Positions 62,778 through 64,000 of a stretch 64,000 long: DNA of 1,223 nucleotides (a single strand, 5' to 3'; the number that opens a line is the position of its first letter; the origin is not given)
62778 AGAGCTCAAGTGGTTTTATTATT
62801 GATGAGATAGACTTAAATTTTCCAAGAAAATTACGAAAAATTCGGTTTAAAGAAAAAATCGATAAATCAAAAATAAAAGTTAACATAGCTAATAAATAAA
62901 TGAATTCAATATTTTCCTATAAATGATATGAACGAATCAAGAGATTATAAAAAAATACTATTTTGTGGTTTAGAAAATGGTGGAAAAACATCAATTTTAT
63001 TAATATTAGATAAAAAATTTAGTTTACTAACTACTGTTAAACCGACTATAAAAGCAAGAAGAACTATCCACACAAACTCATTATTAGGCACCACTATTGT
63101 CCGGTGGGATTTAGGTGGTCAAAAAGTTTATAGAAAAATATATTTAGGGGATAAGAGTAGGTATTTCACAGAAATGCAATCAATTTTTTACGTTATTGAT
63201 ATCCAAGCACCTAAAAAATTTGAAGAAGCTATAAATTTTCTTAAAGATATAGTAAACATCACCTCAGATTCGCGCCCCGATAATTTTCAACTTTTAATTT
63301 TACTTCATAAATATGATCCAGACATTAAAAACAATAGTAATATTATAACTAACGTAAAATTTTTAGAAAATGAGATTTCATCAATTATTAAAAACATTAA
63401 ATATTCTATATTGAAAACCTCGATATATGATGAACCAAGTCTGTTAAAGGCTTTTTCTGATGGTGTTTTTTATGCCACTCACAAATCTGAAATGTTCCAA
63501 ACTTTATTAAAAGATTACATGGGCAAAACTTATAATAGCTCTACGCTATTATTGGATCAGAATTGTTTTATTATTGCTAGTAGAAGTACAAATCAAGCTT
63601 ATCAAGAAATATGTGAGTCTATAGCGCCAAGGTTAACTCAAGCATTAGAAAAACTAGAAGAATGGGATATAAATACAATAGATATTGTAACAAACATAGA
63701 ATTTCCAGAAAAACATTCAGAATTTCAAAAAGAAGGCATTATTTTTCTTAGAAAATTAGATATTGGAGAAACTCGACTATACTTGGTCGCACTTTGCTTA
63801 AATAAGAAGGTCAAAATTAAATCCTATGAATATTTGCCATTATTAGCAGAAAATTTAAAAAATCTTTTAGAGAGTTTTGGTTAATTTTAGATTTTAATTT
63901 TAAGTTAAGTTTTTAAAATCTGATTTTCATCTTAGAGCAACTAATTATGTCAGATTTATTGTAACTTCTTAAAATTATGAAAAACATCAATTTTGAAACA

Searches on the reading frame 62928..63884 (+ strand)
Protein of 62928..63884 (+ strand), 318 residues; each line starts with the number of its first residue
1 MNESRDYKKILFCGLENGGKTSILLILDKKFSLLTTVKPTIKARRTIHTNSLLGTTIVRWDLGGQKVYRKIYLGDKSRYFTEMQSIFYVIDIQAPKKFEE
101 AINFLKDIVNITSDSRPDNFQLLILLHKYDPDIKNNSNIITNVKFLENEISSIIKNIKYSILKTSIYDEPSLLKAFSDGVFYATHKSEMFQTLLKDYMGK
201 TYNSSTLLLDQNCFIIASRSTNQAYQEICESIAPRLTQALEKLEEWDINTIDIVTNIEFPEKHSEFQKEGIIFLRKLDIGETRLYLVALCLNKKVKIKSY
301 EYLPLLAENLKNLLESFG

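Call 4: search_protein_families(library=pfam, proteins=[window:62928-63884:+], max_evalue=1)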
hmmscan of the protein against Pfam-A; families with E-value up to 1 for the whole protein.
window:62928-63884:+ (318 aa): 7 families
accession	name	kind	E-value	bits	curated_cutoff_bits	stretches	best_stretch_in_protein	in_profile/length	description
PF04670.18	Gtr1_RagA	-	4.7e-23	82.2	22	1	9-225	1-218/232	Gtr1/RagA G protein conserved region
PF00025.27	Arf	-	3.1e-18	66.3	22.3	1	8-175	15-166/174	ADP-ribosylation factor family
PF09439.16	SRPRB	-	3e-11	43.5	25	1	8-164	4-152/178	Signal recognition particle receptor beta subunit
PF00071.28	Ras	-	2e-06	27.9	21.6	1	9-133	1-118/162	Ras family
PF08477.19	Roc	-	2.9e-05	24.7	27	1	9-113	1-107/119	Ras of Complex, Roc, domain of DAPkinase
PF01926.29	MMR_HSR1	-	0.027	15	21.9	1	9-108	1-99/113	50S ribosome-binding GTPase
PF25278.1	DUF7872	-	0.12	12.3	26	1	137-217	13-95/224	Domain of unknown function (DUF7872)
